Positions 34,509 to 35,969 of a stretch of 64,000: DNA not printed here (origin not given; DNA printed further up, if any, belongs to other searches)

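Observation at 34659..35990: FMN riboswitch controlling an in-frame RibU-TsaE fusion at the head of the t6A operon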

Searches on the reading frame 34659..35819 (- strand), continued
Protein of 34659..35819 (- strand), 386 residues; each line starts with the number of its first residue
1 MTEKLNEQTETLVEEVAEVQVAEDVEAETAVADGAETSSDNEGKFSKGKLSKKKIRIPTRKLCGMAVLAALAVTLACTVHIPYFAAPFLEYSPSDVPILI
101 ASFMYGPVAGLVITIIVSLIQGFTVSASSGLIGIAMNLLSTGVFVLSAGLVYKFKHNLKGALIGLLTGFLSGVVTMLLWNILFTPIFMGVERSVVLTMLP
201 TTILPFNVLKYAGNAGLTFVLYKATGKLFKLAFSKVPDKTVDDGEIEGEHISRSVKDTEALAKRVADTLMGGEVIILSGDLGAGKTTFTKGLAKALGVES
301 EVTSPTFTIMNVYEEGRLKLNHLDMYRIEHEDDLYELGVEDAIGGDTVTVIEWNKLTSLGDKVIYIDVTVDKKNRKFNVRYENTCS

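Call 44: find_encoding_contigs(protein=P0055, flank=5000, max_places=1)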
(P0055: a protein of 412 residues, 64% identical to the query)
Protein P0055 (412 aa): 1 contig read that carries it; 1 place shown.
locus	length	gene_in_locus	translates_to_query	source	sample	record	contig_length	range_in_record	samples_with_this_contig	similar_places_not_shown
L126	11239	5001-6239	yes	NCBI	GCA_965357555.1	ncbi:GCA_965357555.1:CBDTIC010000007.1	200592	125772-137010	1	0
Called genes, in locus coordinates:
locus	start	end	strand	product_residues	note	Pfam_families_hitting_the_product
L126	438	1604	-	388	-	PF17785:PUA_3, PF10672:Methyltrans_SAM, PF02475:TRM5-TYW2_MTfase, PF01728:FtsJ (weak), PF03602:Cons_hypoth95, PF09445:Methyltransf_15, PF13649:Methyltransf_25, PF13847:Methyltransf_31, +3 more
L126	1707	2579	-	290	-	-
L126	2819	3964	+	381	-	PF01467:CTP_transf_like, PF01966:HD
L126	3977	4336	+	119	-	PF02410:RsfS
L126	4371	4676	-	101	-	-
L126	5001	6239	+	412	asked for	PF07155:ECF-ribofla_trS, PF12822:ECF_trnsprt, PF02367:TsaE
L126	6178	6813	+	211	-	PF00814:TsaD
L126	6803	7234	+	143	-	PF13420:Acetyltransf_4 (weak), PF00583:Acetyltransf_1, PF13673:Acetyltransf_10, PF13508:Acetyltransf_7, PF08445:FR47 (weak)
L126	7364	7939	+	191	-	PF00561:Abhydrolase_1, PF12146:Hydrolase_4 (faint), PF12697:Abhydrolase_6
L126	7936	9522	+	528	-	PF08245:Mur_ligase_M, PF02875:Mur_ligase_C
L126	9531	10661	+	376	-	PF01820:Dala_Dala_lig_N, PF02786:CPSase_L_D2 (faint), PF07478:Dala_Dala_lig_C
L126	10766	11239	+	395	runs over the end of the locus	PF00180:Iso_dh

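Call 49: predict_structure(alignment_id=A2)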
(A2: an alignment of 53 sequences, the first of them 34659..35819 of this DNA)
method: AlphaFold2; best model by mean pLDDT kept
length: 386 residues; sequences in the alignment: 53
mean_pLDDT: 83.4   pTM: 0.58
mean pLDDT of the five models: 83.4, 82.7, 81.5, 80.9, 80.6
residues with pLDDT >= 90: 238; 70-90: 81; 50-70: 11; < 50: 56
segments of 3 or more residues with pLDDT < 50: 1-51, 241-243
pLDDT, mean of each block of 10 residues (from residue 1): 34 34 34 34 42 72 94 94 89 96 96 96 79 92 97 94 97 96 92 96 96 97 92 75 71 93 94 94 92 97 88 95 90 83 92 86 93 92 67
secondary structure, 60 per line:
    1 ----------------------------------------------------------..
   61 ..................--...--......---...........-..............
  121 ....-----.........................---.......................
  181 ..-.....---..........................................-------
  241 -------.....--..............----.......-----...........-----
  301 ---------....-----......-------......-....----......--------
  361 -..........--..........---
elements in order: H59-78 E81-83 E86-91 H95-105 H107-124 H130-154 H158-182 H184-188 H192-233 E248-252 H255-268 E273-279 H285-295 E310-313 E319-324 H332-337 H339-342 E347-352 E362-371 E374-383

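Call 54: search_protein_families(library=pfam, proteins=[L124:3542-4918:+], max_evalue=0.00001)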
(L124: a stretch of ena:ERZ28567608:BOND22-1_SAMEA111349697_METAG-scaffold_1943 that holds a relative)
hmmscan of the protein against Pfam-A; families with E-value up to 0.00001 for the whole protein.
L124:3542-4918:+ (458 aa): 1 family
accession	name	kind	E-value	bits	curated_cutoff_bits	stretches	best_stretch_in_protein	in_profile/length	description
PF00291.31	PALP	-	5.8e-44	151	35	1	81-417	6-295/295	Pyridoxal-phosphate dependent enzyme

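Call 55: fold_search(model_id=the predicted structure, library=pdb)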
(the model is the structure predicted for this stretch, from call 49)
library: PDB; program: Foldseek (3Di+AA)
matches with E <= 10: 564; with E <= 0.001: 17
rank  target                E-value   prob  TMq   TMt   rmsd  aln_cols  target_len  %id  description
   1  5kbw_B                2.1e-11  1.00  0.42  0.93   1.4       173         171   29  Crystal structure of TmRibU, the riboflavin-binding S subunit from the Thermotoga maritima ECF transporter (released 2016-06-29)
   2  5kbw_A                7.1e-11  1.00  0.42  0.92   1.4       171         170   29  Crystal structure of TmRibU, the riboflavin-binding S subunit from the Thermotoga maritima ECF transporter (released 2016-06-29)
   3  5np9                  1.4e-10  1.00  0.32  0.79   2.2       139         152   35  Crystal structure of Bacillus subtilis YdiB in complex with ADP (released 2018-05-30)
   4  6n9a_E                7.3e-10  1.00  0.32  0.74   2.3       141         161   39  Crystal Structure of Thermotoga maritima threonylcarbamoyladenosine biosynthesis complex TsaB2D2E2 bound to ATP and ca (released 2019-05-22)
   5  5kc4_E                1.0e-09  1.00  0.40  0.91   1.6       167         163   29  Structure of TmRibU, orthorhombic crystal form (released 2016-06-29)
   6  6nak_D                1.0e-09  1.00  0.32  0.72   2.7       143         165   38  BACTERIAL PROTEIN COMPLEX TM BDE complex (released 2023-04-26)
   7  6nak_E                1.8e-09  1.00  0.32  0.72   2.8       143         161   38  BACTERIAL PROTEIN COMPLEX TM BDE complex (released 2023-04-26)
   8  6s84_B                1.9e-09  1.00  0.31  0.72   3.0       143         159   39  TsaBDE complex from Thermotoga maritima (released 2019-07-17)
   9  6s84_E                2.2e-09  1.00  0.32  0.74   2.5       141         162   39  TsaBDE complex from Thermotoga maritima (released 2019-07-17)
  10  1htw_A                4.1e-09  1.00  0.33  0.76   2.4       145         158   24  COMPLEX OF HI0065 WITH ADP AND MAGNESIUM (released 2002-08-07)
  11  5kc0                  6.1e-09  1.00  0.40  0.91   1.6       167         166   29  Crystal structure of TmRibU, hexagonal crystal form (released 2016-06-29)
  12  5mvr                  1.5e-08  1.00  0.29  0.71   3.1       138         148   33  Crystal structure of Bacillus subtilus YdiB (released 2017-09-20)
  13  1fl9_A                4.6e-08  1.00  0.31  0.70   3.2       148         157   26  THE YJEE PROTEIN (released 2002-08-07)
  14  3p5n_A                5.1e-08  1.00  0.38  0.82   2.9       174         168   27  Structure and mechanism of the S component of a bacterial ECF transporter (released 2010-11-03)
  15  4hzu_S                2.8e-04  1.00  0.34  0.73   3.8       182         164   23  Structure of a bacterial energy-coupling factor transporter (released 2013-04-17)
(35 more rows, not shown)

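Call 65: search_protein_families(library=ncbifam, proteins=[L124:3542-4918:+], max_evalue=0.00001)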
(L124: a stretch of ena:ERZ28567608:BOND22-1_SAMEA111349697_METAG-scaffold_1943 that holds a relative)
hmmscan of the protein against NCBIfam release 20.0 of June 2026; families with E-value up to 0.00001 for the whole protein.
L124:3542-4918:+ (458 aa): 21 families
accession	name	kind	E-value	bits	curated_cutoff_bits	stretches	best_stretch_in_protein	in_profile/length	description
NF009057.0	PRK12391.1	equivalog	1.3e-203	676.5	366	1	6-444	4-440/441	TrpB-like pyridoxal phosphate-dependent enzyme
TIGR01415.1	trpB_rel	hypoth_equivalog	1.3e-174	580.8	518.85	1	15-431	1-417/419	TrpB-like pyridoxal phosphate-dependent enzyme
NF010376.0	PRK13803.1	equivalog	4e-45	154.8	819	1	81-431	259-596/600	bifunctional phosphoribosylanthranilate isomerase/tryptophan synthase subunit beta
TIGR00263.1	trpB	equivalog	7.6e-45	153.6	392.45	1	74-425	40-380/385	tryptophan synthase subunit beta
NF010375.0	PRK13802.1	equivalog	1.8e-27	95.8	1386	1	80-426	324-669/695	bifunctional indole-3-glycerol phosphate synthase/tryptophan synthase subunit beta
NF004996.0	PRK06381.1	equivalog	2.5e-14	53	266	1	82-194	15-122/319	threonine synthase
NF008735.0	PRK11761.1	equivalog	2.2e-12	46.9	413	1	83-192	13-120/296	cysteine synthase CysM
TIGR01139.1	cysK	equivalog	3.5e-12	46.2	350.95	1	84-399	9-272/298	cysteine synthase A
TIGR01136.1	cysKM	subfamily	1.7e-11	44.1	344.15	1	83-195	8-117/299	cysteine synthase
NF006050.0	PRK08197.1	equivalog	8.1e-11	41.3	303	1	83-204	81-197/406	threonine synthase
TIGR01138.1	cysM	equivalog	9.8e-11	41.7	394.2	1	83-201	9-126/290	cysteine synthase B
TIGR03945.1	PLP_SbnA_fam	equivalog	1.3e-09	37.6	349.95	1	91-185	13-108/304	2,3-diaminopropionate biosynthesis protein SbnA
NF006390.0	PRK08639.1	equivalog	6e-09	35.4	421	1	73-426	16-320/418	threonine ammonia-lyase IlvA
NF006094.0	PRK08246.1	subfamily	1.6e-08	34.3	331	1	95-305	34-208/310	serine/threonine dehydratase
NF005147.0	PRK06608.1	equivalog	5.2e-08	32.1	380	1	80-189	22-127/339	serine/threonine dehydratase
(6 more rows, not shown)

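Call 67: find_encoding_contigs(protein=P0073, flank=3000, max_places=1)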
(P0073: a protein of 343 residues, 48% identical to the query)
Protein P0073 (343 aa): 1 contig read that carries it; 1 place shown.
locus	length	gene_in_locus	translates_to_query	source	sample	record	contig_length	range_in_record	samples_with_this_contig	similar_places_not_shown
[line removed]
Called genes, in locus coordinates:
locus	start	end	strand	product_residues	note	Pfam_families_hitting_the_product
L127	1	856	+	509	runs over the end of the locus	PF01676:Metalloenzyme, PF06415:iPGM_N, PF01663:Phosphodiest (weak)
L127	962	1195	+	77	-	-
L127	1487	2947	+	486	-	PF00291:PALP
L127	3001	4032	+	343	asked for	PF12822:ECF_trnsprt, PF02367:TsaE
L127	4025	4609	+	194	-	PF00814:TsaD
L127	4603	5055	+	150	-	PF13302:Acetyltransf_3, PF13673:Acetyltransf_10, PF00583:Acetyltransf_1, PF13508:Acetyltransf_7, PF08445:FR47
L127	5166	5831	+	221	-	PF00561:Abhydrolase_1, PF12146:Hydrolase_4 (weak), PF12697:Abhydrolase_6, PF12695:Abhydrolase_5 (faint), PF08386:Abhydrolase_4 (weak)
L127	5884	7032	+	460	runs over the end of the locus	PF08245:Mur_ligase_M, PF02875:Mur_ligase_C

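Call 68: find_encoding_contigs(protein=P0081, flank=3000, max_places=1)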
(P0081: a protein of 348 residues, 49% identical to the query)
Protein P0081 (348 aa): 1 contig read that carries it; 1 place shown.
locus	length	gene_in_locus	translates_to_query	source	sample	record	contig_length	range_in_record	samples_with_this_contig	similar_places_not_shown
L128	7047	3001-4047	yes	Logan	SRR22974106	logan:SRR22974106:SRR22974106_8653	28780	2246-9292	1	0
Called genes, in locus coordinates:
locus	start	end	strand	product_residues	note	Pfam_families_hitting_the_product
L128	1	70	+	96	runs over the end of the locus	PF01985:CRS1_YhbY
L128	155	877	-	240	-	-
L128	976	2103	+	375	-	PF01467:CTP_transf_like, PF01966:HD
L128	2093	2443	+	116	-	PF02410:RsfS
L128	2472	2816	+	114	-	-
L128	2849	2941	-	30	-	-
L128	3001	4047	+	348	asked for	PF07155:ECF-ribofla_trS (weak), PF12822:ECF_trnsprt, PF02367:TsaE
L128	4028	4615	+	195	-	PF00814:TsaD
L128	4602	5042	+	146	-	PF13302:Acetyltransf_3 (weak), PF13527:Acetyltransf_9, PF00583:Acetyltransf_1, PF13673:Acetyltransf_10, PF13508:Acetyltransf_7, PF14542:Acetyltransf_CG (weak), PF08445:FR47 (weak)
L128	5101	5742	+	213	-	PF00561:Abhydrolase_1, PF12146:Hydrolase_4 (weak), PF12697:Abhydrolase_6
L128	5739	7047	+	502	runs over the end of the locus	PF08245:Mur_ligase_M, PF02875:Mur_ligase_C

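Call 69: find_encoding_contigs(protein=P0069, flank=3000, max_places=1)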
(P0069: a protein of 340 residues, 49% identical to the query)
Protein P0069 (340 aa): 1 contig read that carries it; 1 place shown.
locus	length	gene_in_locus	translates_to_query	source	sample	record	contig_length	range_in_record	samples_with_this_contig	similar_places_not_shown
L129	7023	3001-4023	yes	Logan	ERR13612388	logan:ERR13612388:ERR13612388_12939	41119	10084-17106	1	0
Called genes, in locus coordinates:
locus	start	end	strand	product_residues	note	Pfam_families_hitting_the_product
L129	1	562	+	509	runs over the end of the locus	PF01676:Metalloenzyme, PF06415:iPGM_N, PF01663:Phosphodiest (weak)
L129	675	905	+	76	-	-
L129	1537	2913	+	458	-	PF00291:PALP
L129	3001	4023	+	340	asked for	PF07155:ECF-ribofla_trS (weak), PF12822:ECF_trnsprt, PF02367:TsaE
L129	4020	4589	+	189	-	PF00814:TsaD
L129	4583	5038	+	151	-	PF13420:Acetyltransf_4 (weak), PF13673:Acetyltransf_10, PF13302:Acetyltransf_3 (weak), PF00583:Acetyltransf_1, PF13508:Acetyltransf_7, PF08445:FR47 (weak)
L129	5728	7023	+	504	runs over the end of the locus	PF08245:Mur_ligase_M, PF02875:Mur_ligase_C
